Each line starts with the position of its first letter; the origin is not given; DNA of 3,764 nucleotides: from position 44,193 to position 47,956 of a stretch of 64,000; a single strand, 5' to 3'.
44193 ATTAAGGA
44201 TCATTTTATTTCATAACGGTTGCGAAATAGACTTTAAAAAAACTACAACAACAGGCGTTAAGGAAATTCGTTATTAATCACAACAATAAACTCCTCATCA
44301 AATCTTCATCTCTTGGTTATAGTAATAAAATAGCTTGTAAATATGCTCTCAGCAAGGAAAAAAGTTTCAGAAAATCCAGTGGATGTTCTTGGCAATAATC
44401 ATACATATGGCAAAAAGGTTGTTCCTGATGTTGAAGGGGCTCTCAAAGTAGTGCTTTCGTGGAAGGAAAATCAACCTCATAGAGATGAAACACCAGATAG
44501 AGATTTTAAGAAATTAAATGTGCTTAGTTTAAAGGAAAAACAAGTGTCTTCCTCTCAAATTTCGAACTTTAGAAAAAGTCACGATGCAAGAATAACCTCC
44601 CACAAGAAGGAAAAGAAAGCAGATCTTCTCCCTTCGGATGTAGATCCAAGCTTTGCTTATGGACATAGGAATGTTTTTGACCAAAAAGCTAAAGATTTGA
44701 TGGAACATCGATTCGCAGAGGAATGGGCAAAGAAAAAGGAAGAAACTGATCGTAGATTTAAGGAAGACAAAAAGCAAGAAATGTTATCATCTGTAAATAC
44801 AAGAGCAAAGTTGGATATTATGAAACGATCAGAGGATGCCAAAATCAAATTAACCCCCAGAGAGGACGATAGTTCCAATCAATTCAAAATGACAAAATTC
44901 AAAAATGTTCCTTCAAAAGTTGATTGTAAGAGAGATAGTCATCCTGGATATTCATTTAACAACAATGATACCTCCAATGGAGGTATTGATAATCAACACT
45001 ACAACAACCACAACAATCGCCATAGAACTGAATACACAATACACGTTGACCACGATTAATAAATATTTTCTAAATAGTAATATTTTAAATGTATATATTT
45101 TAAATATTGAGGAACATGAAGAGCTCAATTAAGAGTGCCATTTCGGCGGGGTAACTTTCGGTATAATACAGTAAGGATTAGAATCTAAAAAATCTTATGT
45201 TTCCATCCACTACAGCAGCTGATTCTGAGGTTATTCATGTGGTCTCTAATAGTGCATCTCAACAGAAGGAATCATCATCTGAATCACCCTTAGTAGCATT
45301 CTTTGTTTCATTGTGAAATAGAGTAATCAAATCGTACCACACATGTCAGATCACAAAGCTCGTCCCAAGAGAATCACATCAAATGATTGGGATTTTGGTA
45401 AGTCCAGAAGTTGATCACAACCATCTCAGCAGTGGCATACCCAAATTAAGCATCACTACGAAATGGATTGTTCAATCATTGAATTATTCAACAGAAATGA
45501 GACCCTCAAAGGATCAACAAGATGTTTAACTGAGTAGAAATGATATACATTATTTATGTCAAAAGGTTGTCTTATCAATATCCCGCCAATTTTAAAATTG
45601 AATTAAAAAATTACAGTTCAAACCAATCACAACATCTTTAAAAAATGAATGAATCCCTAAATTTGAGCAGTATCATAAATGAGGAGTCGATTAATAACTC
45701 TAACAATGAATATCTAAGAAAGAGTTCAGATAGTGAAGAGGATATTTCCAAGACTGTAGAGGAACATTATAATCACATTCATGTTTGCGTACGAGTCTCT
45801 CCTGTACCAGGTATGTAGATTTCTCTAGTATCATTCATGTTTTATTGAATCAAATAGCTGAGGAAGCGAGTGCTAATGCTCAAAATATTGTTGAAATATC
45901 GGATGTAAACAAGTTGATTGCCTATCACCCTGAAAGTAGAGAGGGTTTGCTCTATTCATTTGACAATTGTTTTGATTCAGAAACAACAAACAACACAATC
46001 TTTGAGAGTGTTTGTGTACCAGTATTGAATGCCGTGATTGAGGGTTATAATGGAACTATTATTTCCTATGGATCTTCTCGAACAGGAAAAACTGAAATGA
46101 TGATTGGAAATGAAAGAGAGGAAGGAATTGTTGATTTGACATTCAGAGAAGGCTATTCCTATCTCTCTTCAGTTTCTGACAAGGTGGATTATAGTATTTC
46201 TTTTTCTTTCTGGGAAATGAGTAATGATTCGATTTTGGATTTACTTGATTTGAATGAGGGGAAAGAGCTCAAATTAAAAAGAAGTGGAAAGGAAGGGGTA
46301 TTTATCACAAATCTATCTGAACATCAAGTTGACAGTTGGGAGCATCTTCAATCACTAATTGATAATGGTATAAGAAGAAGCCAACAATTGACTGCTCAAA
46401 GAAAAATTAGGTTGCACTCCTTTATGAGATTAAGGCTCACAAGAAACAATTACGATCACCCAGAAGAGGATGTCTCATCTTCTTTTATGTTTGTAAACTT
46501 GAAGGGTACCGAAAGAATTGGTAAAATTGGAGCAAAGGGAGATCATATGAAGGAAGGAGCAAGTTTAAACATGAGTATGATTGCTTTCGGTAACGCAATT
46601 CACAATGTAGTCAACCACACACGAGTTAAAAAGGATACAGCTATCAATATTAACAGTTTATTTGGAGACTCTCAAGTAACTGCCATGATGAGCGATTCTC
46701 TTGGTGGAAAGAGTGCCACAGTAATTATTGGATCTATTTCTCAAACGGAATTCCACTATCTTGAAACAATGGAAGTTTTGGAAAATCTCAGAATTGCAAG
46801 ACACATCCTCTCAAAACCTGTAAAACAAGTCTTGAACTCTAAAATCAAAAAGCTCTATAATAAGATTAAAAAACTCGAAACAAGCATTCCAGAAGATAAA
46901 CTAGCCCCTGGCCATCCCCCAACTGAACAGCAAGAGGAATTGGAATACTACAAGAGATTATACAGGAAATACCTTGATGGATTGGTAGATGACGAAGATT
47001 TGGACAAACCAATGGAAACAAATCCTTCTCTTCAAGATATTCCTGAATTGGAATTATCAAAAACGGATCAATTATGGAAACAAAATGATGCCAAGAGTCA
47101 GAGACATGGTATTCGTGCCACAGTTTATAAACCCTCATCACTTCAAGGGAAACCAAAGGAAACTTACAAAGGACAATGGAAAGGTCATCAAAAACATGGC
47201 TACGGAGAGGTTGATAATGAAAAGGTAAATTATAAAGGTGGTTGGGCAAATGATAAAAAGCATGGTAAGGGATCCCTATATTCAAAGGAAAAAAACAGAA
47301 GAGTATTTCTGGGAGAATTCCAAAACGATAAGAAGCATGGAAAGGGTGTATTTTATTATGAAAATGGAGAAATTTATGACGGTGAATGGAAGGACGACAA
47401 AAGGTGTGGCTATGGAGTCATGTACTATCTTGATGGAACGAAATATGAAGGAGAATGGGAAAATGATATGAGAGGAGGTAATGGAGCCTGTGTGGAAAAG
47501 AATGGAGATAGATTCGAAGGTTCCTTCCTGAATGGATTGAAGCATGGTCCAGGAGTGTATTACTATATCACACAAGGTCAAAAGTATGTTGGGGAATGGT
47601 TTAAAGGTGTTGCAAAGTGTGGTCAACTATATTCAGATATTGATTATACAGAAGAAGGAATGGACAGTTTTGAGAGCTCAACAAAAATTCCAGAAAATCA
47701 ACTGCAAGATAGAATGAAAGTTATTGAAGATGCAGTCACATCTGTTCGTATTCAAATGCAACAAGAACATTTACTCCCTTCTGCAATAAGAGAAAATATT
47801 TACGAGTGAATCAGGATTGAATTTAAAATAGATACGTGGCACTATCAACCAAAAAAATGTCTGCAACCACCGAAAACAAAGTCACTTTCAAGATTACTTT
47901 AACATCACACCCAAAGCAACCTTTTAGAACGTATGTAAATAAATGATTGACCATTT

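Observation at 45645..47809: Degenerate kinesin motor fused to a MORN-repeat array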

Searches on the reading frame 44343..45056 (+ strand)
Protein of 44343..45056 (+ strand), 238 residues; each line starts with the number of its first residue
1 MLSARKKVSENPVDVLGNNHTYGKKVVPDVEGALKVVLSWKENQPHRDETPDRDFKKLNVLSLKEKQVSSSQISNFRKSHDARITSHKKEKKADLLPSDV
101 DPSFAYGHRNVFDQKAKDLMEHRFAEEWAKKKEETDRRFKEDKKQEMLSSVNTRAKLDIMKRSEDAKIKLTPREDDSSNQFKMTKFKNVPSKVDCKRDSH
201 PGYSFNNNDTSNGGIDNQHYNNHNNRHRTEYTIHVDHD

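Call 36: search_protein_families(library=pfam, proteins=[window:44343-45056:+], max_evalue=0.01)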
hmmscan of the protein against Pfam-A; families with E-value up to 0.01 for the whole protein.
window:44343-45056:+ (238 aa): 2 families
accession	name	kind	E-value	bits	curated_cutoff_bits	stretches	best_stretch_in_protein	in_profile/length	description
PF14825.11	CFAP77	-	2.5e-23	83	24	1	17-139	27-155/157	Cilia- and flagella-associated protein 77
PF18933.6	PsbP_2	-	0.0011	19.5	27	1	125-233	59-161/184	PsbP-like protein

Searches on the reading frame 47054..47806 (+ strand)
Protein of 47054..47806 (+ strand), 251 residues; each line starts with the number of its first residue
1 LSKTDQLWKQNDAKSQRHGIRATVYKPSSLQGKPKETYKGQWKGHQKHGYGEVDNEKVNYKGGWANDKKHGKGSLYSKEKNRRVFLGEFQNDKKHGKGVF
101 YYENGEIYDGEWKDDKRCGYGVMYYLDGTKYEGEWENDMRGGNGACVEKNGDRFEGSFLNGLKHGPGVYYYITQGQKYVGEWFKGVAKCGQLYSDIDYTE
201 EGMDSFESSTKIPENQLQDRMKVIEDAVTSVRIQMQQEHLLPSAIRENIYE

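Call 33: search_solved_structures(query=window:47054-47806:+, max_evalue=1e-10, show_alignments=4)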
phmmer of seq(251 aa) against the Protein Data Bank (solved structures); distinct sequences matched with E-value up to 1e-10: 23.
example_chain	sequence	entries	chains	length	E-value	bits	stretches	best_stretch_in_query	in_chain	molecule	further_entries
6t4r_AAA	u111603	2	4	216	8.3e-41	143.5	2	62-187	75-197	MORN repeat-containing protein 1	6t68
6t4d_A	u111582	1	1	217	1.8e-40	142.4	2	85-182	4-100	Morn1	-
8j07_c1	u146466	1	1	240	1.4e-34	123.1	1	3-229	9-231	MORN repeat-containing protein 3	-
6t69_A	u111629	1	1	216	1.5e-34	123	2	62-185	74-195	Membrane occupation and recognition nexus protein MORN1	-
7jts_m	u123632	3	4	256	1.9e-34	122.7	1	4-203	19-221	FAP207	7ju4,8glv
7sqc_V0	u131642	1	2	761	2.3e-34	122.4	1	59-145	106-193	FAP266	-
6t6q_AAA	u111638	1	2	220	3.8e-34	121.7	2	62-185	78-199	Membrane occupation and recognition nexus protein MORN1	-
9fqr_MS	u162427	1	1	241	2.1e-33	119.3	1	3-230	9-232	MORN repeat-containing protein 3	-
9e5c_4y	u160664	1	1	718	2.5e-30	109.2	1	14-199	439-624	MORN repeat-containing protein 3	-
7dmp_A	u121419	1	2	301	4.2e-28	101.9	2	55-186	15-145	Radial spoke head 1 homolog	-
8wzb_F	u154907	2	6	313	1.2e-27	100.3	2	54-185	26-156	Radial spoke head 1 homolog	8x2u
9y6s_8a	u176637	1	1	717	7.3e-24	88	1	35-202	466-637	Kinesin-MORN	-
9fqr_Hb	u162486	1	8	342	1.3e-22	83.9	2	78-144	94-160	Probable inactive peptidyl-prolyl cis-trans isomerase-like 6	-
8j07_A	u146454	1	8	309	5.9e-22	81.7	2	91-175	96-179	Radial spoke head 1 homolog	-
7jrj_F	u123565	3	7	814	5.6e-21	78.5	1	79-186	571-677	Flagellar radial spoke protein 1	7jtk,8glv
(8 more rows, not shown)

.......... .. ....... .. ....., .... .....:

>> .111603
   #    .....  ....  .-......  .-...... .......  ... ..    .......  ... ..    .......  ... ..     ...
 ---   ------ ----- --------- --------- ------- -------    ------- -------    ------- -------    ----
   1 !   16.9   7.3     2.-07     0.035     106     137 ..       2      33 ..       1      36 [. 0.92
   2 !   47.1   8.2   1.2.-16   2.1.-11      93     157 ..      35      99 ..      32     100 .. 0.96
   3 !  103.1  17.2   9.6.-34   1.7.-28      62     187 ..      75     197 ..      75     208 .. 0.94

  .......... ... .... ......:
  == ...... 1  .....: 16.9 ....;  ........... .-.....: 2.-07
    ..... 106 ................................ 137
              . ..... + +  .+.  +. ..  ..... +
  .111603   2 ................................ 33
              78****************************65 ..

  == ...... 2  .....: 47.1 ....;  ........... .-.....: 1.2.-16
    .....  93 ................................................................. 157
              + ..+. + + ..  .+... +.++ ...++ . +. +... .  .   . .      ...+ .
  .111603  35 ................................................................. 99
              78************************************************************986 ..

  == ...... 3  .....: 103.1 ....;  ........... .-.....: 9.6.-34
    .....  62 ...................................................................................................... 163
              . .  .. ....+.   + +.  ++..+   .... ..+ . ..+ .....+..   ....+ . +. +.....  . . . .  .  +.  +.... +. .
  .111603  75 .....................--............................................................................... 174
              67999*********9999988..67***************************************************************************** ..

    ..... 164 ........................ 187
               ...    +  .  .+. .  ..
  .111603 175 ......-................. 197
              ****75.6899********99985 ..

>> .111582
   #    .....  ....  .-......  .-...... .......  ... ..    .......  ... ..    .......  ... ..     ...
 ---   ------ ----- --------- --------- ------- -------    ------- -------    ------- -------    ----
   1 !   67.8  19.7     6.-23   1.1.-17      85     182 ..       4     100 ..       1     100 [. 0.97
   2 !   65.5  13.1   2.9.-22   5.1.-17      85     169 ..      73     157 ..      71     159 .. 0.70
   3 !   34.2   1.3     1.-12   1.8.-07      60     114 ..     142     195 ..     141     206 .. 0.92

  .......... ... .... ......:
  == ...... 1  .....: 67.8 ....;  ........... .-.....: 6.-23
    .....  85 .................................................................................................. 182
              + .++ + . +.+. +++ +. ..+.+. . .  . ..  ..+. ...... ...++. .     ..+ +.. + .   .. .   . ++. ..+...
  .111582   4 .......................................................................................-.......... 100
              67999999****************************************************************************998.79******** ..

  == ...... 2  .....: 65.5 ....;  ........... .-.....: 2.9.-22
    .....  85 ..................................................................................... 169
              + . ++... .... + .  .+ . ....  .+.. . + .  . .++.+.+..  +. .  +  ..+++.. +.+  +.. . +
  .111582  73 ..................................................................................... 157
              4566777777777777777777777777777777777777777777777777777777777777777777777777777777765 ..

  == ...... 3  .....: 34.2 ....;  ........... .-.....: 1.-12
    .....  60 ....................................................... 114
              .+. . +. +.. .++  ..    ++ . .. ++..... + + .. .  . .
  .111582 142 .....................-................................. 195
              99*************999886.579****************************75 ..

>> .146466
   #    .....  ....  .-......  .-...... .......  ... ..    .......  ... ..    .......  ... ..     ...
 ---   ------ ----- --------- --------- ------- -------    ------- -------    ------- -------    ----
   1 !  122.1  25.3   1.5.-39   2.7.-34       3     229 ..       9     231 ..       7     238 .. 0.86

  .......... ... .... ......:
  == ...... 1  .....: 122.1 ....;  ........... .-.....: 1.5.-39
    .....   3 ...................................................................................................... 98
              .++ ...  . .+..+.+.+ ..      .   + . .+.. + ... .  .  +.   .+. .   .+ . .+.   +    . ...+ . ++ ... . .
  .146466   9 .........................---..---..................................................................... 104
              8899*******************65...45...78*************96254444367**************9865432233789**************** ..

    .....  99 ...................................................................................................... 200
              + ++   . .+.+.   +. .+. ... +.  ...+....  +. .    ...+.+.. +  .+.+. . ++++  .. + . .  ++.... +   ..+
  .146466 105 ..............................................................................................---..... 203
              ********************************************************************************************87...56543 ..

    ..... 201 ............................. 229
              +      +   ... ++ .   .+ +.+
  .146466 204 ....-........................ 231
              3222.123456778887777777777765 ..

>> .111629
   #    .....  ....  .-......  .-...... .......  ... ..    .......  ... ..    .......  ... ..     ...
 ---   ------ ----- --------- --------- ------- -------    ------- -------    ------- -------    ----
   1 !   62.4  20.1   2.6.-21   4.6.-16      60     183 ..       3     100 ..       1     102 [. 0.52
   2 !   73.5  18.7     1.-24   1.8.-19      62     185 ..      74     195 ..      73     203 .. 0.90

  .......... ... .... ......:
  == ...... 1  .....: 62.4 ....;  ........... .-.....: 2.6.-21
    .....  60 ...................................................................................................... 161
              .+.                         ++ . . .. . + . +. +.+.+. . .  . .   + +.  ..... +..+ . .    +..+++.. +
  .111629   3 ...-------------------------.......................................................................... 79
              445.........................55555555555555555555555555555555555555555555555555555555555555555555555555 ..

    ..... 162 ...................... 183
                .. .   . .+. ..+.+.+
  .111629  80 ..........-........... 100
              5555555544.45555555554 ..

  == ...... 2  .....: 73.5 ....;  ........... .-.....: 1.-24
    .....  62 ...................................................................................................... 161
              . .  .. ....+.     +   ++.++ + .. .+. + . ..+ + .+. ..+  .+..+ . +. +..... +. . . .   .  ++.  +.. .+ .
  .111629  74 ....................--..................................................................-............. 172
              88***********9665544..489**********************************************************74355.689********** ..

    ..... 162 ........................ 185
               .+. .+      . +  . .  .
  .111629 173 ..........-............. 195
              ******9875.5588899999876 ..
